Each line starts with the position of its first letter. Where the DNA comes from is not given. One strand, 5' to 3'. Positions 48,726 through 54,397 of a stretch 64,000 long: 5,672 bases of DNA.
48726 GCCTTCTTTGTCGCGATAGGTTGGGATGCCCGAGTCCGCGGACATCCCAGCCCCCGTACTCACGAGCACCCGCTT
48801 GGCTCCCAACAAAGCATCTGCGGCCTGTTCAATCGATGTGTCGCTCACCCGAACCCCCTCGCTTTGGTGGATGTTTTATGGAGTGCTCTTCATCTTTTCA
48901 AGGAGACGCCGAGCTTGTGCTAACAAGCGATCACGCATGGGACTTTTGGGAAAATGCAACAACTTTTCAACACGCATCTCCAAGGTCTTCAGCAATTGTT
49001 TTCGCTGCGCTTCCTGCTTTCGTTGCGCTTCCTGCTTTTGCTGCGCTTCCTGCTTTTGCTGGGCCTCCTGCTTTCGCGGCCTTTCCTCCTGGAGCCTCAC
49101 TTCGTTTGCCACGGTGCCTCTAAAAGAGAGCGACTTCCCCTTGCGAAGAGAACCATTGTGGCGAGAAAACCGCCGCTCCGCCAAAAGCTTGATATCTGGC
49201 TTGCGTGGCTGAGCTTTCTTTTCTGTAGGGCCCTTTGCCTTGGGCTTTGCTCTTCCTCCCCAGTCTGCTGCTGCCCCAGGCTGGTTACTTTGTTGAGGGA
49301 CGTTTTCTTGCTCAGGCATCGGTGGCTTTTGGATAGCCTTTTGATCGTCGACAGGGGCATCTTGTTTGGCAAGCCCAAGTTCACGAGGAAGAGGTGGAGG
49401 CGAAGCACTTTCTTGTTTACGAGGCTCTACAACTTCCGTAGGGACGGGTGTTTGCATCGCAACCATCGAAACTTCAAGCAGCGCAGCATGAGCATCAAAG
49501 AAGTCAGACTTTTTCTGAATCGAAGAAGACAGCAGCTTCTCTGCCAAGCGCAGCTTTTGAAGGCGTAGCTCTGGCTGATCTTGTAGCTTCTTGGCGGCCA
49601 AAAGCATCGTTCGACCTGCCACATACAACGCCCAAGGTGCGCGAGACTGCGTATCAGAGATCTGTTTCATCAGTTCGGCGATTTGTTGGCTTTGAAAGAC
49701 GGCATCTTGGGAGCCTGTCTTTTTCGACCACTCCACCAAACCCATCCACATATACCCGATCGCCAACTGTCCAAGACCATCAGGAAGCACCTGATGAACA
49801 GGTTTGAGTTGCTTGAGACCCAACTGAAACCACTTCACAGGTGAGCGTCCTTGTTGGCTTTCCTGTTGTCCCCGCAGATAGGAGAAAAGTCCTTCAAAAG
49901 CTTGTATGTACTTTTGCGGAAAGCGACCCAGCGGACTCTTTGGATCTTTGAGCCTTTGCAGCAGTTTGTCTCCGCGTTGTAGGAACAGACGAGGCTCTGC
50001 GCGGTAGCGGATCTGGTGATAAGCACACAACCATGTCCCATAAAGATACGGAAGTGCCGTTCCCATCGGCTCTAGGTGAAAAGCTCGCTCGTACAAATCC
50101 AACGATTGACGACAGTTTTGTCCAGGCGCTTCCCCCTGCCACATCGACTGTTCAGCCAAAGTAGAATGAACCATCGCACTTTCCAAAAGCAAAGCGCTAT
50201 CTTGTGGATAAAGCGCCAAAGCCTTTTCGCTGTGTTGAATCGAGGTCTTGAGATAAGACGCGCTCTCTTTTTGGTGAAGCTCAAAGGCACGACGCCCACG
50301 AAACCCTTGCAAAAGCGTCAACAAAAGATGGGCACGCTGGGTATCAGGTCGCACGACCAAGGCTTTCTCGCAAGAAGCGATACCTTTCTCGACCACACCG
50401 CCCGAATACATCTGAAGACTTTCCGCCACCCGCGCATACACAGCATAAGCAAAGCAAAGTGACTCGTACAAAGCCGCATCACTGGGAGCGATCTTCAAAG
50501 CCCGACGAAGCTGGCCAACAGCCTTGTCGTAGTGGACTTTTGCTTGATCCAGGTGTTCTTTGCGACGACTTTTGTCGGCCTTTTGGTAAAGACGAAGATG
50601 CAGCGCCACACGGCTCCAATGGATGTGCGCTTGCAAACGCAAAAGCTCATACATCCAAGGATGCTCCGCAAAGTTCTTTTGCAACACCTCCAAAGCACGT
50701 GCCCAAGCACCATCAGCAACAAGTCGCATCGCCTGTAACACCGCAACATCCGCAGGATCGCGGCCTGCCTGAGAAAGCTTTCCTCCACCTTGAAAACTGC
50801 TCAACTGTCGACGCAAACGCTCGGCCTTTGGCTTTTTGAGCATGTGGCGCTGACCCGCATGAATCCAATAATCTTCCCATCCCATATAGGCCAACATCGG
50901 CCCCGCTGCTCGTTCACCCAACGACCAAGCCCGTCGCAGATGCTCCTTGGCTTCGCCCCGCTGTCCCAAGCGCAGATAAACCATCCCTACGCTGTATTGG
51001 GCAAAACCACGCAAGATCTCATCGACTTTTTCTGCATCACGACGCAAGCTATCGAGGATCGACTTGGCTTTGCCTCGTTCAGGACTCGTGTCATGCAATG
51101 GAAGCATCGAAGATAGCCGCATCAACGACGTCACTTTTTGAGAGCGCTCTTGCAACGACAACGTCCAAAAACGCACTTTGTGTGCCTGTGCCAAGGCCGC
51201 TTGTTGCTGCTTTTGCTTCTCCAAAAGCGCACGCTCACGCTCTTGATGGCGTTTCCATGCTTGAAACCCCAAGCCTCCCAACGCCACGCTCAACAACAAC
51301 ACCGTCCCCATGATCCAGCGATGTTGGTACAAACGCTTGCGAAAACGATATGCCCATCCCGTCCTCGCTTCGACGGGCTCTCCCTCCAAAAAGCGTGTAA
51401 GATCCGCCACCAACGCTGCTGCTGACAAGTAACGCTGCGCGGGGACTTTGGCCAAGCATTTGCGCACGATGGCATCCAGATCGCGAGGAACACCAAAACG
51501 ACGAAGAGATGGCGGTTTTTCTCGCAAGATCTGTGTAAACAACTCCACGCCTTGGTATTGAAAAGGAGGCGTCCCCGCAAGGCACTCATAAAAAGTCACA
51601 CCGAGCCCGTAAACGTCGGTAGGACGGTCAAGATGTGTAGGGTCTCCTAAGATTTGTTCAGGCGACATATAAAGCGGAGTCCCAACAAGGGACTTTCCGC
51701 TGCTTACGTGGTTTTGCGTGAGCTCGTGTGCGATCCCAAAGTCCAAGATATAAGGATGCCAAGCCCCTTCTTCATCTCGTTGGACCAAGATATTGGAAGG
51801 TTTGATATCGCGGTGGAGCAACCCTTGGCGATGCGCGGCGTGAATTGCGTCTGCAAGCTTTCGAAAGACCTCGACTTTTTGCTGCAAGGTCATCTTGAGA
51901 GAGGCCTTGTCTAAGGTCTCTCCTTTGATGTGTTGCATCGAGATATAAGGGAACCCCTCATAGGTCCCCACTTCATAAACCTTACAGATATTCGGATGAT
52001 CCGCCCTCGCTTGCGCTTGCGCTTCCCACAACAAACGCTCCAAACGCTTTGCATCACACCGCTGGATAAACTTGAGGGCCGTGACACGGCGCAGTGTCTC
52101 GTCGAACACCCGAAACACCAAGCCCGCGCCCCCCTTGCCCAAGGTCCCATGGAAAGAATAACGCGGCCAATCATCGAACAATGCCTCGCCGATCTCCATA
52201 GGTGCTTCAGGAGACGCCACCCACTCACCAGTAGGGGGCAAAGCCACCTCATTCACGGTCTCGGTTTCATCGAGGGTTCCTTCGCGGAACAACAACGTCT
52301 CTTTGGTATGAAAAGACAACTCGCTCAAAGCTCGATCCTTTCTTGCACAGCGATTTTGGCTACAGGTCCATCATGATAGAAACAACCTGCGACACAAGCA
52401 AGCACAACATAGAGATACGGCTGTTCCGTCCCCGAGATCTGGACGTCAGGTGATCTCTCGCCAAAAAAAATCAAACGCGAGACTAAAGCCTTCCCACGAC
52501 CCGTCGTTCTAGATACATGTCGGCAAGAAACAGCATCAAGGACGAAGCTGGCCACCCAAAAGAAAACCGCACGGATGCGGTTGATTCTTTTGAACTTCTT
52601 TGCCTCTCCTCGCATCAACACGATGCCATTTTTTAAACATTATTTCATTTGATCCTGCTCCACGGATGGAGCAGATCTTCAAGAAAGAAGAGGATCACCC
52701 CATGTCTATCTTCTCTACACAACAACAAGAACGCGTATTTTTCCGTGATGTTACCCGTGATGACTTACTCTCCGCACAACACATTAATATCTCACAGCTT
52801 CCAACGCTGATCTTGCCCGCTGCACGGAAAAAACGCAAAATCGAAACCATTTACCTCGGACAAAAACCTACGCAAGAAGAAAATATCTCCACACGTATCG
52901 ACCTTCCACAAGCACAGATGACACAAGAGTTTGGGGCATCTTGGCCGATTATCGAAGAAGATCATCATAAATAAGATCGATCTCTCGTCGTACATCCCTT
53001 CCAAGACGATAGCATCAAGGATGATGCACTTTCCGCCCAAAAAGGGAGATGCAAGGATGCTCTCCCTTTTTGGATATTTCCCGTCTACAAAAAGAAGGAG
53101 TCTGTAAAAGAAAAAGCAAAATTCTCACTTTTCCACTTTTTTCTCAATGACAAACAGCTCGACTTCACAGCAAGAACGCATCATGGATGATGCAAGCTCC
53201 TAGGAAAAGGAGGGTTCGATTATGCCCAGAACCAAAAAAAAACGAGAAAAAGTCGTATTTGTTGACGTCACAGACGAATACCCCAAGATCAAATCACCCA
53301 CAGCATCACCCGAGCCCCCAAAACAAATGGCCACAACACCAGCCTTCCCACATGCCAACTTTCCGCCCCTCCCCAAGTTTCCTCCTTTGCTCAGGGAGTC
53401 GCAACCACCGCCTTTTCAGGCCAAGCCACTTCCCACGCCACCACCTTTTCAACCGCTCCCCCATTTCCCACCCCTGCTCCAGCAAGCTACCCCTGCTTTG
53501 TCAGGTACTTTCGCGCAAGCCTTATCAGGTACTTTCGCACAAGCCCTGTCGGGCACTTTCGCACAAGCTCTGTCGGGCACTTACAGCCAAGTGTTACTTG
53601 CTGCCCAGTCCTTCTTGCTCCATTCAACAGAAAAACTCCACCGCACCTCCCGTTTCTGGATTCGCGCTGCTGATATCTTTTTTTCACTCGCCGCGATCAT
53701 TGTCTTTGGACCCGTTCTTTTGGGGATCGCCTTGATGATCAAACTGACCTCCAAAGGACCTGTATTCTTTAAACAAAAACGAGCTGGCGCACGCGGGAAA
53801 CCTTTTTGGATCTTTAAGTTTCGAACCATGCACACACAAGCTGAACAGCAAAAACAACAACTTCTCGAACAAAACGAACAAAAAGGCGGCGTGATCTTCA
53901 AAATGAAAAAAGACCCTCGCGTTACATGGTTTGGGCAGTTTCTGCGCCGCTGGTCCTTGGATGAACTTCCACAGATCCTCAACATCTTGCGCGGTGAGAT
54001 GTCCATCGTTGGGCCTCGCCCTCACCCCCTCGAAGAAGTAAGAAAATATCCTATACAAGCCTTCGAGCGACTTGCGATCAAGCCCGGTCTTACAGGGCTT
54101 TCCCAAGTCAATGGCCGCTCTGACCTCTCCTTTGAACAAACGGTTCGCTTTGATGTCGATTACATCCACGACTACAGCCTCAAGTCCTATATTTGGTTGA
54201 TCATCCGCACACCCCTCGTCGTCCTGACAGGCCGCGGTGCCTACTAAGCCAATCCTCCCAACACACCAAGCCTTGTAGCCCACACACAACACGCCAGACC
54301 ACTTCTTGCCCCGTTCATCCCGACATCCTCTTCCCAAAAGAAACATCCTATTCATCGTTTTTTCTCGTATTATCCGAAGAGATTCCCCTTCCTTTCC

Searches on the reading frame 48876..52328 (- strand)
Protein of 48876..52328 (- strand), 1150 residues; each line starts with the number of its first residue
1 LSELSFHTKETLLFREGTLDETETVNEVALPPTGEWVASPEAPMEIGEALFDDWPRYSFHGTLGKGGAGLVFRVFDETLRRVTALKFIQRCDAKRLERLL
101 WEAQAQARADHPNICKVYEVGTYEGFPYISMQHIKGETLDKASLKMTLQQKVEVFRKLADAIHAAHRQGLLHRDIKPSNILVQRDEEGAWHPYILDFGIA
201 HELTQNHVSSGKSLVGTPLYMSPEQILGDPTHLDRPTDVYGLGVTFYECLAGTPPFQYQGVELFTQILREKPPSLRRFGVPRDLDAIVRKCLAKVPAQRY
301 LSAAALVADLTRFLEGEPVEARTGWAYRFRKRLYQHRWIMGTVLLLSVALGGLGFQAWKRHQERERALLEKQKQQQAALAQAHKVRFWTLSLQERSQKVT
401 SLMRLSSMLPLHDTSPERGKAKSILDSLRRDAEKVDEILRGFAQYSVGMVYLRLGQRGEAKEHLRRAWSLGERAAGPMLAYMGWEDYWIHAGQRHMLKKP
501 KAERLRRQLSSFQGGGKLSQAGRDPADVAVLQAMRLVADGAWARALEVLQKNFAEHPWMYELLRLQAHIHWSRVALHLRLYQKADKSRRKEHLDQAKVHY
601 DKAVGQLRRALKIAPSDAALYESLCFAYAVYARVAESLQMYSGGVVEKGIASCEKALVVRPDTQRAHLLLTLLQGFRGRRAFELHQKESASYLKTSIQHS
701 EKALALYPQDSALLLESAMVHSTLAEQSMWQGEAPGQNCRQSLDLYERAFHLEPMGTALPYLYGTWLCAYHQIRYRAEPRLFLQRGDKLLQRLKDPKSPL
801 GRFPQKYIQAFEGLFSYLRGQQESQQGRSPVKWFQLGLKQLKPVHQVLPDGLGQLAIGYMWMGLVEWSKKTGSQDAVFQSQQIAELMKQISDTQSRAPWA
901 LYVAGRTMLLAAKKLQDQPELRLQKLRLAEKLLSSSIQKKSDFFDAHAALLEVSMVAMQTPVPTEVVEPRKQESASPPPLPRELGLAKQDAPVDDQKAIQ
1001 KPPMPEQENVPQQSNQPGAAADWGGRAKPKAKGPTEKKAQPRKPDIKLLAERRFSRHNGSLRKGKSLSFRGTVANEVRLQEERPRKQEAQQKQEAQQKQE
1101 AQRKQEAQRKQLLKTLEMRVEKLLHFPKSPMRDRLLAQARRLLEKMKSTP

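Call 20: search_protein_families(library=pfam, proteins=[window:48876-52328:-])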
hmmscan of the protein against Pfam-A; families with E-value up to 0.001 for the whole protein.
window:48876-52328:- (1150 aa): 8 families
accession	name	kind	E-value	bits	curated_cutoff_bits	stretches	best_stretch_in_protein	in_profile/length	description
PF00069.31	Pkinase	-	1.4e-41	143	31.7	1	57-304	1-256/263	Protein kinase domain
PF07714.23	PK_Tyr_Ser-Thr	-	5.9e-22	78.6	23.1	1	60-300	4-249/258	Protein tyrosine and serine/threonine kinase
PF17667.7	Pkinase_fungal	-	2.5e-06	26.9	24.1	1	147-232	281-370/387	Fungal protein kinase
PF03109.22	ABC1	-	5.8e-05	22.8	22.9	1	128-208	144-222/244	ABC1 atypical kinase-like domain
PF06293.20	Kdo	-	0.00021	21.3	21.3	1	150-202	119-171/207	Lipopolysaccharide kinase (Kdo/WaaP) family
PF07719.23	TPR_2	-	0.00032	21.1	27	0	443-467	3-27/34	Tetratricopeptide repeat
PF00515.34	TPR_1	-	0.00071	19.7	27.8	0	443-467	3-27/34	Tetratricopeptide repeat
PF13414.12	TPR_11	-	0.00083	19.4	26.8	0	600-628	10-38/42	TPR repeat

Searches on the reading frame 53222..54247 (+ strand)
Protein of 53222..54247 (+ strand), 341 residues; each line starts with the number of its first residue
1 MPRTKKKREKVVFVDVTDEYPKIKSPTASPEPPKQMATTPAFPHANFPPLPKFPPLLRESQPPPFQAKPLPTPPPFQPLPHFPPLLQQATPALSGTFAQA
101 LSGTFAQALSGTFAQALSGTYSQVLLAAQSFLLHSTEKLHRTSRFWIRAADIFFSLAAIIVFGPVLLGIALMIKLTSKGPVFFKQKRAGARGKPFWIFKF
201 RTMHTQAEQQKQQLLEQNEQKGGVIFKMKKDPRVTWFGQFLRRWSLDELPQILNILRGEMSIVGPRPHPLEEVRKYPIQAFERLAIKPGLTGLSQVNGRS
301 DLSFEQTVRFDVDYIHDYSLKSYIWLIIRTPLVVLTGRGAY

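Call 56: search_protein_families(library=pfam, proteins=[window:53222-54247:+])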
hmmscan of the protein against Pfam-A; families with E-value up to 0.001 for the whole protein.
window:53222-54247:+ (341 aa): 1 family
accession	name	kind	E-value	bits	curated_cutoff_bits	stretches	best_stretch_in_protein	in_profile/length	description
PF02397.22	Bac_transf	-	4.4e-62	209.2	27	1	148-335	2-178/179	Bacterial sugar transferase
